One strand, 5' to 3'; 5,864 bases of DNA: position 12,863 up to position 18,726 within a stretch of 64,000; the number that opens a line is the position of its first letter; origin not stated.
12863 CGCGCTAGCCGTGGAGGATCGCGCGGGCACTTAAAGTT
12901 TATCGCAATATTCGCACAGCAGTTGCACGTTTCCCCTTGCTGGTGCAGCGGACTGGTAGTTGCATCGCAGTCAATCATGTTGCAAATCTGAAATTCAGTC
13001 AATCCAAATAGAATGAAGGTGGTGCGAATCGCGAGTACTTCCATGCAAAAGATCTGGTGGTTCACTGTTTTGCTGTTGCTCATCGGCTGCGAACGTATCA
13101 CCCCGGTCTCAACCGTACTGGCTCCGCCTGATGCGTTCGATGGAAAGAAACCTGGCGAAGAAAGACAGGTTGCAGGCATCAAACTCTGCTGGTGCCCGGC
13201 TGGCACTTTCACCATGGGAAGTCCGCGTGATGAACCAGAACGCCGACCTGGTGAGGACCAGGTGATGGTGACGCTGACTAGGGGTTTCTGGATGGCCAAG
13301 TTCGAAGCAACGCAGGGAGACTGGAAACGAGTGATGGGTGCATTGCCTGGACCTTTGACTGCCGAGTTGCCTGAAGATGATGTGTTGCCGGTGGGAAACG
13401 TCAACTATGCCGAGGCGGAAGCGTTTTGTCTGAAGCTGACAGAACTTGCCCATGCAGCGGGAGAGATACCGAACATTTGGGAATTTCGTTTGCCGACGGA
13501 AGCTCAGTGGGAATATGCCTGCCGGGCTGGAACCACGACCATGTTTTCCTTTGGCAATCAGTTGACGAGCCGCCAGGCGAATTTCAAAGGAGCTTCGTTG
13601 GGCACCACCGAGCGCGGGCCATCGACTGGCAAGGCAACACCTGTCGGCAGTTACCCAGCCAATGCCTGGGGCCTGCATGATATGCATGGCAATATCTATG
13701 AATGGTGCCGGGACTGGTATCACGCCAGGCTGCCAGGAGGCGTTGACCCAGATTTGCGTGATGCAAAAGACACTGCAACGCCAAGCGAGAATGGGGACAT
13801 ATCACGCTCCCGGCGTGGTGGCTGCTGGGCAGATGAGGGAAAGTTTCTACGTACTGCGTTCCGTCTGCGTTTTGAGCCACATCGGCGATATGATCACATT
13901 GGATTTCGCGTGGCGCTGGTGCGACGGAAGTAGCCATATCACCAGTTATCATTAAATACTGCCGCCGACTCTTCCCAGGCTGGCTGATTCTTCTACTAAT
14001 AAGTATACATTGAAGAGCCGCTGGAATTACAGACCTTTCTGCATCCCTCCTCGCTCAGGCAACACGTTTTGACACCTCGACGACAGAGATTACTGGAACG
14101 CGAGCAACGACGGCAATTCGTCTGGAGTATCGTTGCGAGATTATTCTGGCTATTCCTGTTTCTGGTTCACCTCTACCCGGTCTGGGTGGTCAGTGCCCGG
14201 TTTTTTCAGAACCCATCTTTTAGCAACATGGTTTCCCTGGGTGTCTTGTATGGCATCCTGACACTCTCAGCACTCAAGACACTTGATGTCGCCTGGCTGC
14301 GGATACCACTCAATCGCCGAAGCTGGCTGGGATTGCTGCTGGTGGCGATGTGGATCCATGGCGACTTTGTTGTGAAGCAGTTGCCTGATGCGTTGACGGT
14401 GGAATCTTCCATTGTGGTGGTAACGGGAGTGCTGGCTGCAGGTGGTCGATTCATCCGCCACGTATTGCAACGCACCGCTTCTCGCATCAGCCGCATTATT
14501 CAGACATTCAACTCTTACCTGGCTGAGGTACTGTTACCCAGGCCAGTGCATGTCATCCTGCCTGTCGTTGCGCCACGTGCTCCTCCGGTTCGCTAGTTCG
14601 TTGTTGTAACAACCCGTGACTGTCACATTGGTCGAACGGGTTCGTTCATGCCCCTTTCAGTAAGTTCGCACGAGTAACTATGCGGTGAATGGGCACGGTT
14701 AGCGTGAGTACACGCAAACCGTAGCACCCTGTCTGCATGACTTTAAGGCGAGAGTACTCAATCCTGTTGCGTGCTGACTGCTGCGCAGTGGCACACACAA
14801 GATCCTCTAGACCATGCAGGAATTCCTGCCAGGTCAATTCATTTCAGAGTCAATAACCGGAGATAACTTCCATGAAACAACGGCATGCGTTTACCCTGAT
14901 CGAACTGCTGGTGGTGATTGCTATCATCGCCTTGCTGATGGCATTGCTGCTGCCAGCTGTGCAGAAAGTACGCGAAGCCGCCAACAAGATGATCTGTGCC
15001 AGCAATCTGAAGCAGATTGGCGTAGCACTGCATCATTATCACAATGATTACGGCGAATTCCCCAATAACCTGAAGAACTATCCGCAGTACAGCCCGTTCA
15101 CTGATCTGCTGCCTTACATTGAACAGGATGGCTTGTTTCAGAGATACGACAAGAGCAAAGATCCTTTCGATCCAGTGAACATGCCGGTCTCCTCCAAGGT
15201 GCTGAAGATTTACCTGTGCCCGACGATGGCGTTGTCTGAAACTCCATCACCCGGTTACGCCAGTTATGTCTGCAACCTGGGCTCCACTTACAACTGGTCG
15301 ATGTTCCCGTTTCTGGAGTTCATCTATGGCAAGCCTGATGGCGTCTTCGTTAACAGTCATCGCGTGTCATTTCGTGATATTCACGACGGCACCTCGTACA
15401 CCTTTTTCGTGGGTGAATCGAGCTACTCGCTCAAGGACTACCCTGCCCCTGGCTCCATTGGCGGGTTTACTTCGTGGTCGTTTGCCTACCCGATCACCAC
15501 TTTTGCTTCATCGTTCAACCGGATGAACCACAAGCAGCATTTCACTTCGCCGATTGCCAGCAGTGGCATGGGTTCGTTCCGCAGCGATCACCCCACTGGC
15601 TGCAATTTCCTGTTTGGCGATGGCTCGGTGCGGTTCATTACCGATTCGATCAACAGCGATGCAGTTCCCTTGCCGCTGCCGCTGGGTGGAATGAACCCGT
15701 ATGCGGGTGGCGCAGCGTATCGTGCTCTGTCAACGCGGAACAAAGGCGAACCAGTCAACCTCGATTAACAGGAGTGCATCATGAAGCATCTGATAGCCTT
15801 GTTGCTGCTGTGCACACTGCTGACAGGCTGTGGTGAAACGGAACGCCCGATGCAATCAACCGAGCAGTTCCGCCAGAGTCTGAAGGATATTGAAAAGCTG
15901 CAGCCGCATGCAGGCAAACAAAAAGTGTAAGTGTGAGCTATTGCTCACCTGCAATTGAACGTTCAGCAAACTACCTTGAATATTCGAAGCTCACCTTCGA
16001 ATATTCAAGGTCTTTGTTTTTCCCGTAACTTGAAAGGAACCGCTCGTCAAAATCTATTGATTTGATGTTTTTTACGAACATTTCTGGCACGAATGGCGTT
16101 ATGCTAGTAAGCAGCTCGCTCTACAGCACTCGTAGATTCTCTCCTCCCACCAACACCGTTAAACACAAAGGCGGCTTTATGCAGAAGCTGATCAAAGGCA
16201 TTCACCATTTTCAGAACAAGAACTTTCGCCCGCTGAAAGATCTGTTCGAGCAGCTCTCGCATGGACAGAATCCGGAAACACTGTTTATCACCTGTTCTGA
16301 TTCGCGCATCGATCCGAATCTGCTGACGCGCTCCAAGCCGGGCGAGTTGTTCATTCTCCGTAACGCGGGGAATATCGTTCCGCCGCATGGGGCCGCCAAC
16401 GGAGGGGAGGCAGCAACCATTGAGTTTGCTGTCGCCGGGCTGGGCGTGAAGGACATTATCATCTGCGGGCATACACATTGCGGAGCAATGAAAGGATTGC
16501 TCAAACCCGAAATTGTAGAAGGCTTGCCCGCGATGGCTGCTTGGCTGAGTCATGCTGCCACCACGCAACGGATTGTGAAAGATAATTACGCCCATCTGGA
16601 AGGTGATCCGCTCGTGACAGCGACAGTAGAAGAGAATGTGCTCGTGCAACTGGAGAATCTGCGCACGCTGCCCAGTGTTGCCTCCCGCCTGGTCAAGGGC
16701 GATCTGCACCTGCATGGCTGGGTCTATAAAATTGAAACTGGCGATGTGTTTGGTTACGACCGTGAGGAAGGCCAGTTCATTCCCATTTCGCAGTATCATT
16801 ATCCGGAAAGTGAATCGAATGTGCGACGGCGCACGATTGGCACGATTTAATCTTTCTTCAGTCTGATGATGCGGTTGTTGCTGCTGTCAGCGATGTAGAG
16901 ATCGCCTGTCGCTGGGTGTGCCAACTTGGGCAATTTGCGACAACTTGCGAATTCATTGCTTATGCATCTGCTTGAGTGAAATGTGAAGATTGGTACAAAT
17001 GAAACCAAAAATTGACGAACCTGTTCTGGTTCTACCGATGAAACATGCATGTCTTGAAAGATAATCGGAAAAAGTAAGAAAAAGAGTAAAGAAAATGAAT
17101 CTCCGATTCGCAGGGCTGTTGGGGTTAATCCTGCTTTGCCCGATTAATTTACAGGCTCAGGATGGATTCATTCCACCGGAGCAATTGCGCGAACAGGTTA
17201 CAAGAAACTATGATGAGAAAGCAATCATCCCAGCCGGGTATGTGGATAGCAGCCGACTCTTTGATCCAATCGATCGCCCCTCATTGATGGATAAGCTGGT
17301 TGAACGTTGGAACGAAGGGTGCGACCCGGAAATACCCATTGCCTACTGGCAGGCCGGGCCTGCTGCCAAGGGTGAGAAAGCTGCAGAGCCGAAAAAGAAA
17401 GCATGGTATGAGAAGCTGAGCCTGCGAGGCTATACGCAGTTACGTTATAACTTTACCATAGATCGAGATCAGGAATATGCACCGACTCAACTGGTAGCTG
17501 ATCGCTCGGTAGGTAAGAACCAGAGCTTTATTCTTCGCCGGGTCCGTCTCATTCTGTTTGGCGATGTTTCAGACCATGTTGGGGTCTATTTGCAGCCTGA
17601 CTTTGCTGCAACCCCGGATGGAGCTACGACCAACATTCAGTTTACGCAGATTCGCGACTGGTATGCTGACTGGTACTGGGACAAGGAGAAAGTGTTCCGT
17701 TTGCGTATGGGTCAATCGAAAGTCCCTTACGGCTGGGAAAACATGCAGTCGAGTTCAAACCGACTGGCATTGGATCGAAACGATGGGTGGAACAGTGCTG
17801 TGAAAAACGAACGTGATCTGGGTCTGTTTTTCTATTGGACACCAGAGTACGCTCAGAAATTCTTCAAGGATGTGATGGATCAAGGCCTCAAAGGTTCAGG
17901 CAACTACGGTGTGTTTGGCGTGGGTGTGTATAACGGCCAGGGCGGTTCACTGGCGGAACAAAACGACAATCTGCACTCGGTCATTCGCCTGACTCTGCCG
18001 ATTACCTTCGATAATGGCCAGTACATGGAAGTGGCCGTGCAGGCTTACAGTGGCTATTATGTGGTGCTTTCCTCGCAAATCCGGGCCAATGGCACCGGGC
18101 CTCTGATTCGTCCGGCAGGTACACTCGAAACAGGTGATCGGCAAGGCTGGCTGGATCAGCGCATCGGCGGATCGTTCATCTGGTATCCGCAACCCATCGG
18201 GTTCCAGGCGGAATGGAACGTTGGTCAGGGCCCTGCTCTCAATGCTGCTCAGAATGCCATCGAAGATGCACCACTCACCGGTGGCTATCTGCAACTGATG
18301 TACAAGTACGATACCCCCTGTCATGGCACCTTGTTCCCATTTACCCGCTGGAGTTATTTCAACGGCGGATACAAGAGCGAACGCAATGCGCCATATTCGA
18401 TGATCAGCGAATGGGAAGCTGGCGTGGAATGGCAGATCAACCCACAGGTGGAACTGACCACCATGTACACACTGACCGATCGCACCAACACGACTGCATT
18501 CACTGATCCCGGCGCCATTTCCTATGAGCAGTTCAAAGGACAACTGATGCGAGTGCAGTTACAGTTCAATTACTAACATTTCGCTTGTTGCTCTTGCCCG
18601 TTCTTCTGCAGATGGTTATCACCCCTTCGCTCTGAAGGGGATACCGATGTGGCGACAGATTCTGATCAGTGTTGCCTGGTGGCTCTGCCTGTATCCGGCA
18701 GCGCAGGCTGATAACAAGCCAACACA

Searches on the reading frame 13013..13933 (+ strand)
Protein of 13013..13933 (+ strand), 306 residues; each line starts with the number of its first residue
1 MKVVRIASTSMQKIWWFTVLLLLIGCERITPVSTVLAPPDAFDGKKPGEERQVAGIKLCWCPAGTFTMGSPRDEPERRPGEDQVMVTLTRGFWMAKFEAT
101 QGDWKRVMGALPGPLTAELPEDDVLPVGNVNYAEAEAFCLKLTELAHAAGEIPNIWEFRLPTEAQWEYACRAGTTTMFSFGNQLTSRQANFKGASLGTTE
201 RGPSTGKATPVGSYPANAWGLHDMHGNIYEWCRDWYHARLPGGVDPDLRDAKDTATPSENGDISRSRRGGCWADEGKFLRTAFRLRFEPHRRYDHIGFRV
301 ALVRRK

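Call 74: search_protein_families(library=pfam, proteins=[window:13013-13933:+], max_evalue=0.00001)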
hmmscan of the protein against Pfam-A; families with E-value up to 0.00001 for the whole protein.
window:13013-13933:+ (306 aa): 1 family
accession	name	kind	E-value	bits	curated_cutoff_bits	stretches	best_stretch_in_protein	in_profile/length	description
PF03781.23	FGE-sulfatase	-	3.1e-46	158.5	23.3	1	60-301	7-254/255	Sulfatase-modifying factor enzyme 1-like domain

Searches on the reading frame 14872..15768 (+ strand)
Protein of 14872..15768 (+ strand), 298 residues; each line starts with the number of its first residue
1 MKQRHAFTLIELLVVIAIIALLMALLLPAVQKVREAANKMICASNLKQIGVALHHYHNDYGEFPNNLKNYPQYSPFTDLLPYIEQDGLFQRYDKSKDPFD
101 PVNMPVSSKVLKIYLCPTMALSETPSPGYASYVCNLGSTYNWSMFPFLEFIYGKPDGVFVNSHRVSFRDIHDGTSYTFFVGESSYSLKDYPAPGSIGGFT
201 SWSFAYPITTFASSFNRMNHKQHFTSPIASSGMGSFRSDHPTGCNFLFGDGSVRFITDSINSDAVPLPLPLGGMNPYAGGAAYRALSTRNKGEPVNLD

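Call 74: search_protein_families(library=pfam, proteins=[window:14872-15768:+], max_evalue=0.00001)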
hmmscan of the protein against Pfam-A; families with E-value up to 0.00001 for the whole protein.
window:14872-15768:+ (298 aa): 2 families
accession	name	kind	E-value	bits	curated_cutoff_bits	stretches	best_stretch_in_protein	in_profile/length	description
PF07596.16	SBP_bac_10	-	9.1e-46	157.5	23.3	1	31-262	1-267/268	Protein of unknown function (DUF1559)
PF07963.17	N_methyl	-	4.8e-08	32.7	21.2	1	1-27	1-27/27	Prokaryotic N-terminal methylation motif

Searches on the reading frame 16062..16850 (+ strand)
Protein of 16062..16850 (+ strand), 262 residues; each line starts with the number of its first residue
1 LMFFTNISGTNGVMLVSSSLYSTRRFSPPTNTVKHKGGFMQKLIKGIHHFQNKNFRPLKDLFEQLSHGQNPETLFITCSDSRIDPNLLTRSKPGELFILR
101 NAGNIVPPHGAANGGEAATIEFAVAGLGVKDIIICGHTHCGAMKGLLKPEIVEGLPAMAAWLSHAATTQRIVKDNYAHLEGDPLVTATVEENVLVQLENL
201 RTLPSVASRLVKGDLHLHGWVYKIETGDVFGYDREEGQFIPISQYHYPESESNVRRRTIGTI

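Call 74: search_protein_families(library=pfam, proteins=[window:16062-16850:+], max_evalue=0.00001)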
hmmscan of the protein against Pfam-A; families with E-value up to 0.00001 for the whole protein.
window:16062-16850:+ (262 aa): 1 family
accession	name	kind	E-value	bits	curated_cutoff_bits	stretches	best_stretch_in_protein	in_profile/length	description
PF00484.24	Pro_CA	-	1.9e-45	155.4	25.7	1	73-229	1-156/156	Carbonic anhydrase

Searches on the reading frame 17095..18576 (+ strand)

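Call 74: search_protein_families(library=pfam, proteins=[window:17095-18576:+], max_evalue=0.00001)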
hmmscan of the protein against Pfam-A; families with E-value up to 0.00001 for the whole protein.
window:17095-18576:+ (493 aa): 1 family
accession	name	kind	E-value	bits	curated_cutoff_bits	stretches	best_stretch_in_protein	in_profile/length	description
PF07396.17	Porin_O_P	-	3e-33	116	20.9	1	136-493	18-370/370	Phosphate-selective porin O and P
